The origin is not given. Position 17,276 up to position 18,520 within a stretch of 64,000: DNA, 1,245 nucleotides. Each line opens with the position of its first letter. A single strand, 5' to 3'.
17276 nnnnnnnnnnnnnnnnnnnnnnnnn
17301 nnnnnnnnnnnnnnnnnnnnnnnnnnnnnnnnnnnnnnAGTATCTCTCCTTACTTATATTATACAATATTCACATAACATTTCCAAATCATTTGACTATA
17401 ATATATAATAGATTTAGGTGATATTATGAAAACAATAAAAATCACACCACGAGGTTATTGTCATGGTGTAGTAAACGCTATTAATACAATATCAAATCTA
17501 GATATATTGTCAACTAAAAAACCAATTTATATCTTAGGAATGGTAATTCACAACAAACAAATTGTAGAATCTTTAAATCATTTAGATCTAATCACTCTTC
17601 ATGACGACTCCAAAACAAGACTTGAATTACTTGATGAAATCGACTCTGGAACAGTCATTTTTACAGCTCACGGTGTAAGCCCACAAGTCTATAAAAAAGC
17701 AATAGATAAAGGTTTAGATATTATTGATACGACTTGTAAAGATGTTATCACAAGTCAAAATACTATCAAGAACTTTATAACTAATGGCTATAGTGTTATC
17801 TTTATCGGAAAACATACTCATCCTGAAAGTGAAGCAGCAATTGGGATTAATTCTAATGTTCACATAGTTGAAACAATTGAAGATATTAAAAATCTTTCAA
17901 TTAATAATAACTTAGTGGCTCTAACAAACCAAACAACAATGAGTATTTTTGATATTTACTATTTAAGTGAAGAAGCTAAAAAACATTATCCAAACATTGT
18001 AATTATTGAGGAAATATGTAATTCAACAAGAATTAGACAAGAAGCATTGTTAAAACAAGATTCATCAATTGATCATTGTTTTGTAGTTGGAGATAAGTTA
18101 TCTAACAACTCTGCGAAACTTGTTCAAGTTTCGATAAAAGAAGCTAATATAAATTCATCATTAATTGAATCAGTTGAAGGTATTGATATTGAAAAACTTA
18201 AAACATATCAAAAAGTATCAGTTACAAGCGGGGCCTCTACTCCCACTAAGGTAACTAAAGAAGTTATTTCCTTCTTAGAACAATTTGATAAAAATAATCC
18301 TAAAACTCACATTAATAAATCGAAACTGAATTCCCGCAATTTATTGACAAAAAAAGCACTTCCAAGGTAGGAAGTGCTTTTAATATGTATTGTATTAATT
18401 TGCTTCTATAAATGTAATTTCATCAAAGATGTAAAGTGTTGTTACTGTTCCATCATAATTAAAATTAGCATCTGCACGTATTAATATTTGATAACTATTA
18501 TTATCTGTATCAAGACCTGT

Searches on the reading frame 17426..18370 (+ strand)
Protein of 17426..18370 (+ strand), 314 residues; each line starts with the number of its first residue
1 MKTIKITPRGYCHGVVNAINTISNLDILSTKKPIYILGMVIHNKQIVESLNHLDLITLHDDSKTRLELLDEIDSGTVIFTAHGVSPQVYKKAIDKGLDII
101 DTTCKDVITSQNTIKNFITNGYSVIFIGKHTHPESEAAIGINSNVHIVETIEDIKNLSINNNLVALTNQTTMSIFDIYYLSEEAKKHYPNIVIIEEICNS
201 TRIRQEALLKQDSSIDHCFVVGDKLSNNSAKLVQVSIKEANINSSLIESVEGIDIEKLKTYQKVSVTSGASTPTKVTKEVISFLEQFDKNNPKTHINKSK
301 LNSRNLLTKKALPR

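Call 80: search_protein_families(library=pfam, proteins=[window:17426-18370:+], max_evalue=0.0001)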
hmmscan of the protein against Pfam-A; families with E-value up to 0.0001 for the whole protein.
window:17426-18370:+ (314 aa): 1 family
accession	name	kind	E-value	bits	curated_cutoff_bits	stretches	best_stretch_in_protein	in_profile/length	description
PF02401.23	LYTB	-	5.6e-70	236.1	24.5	1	6-284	4-266/267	LytB protein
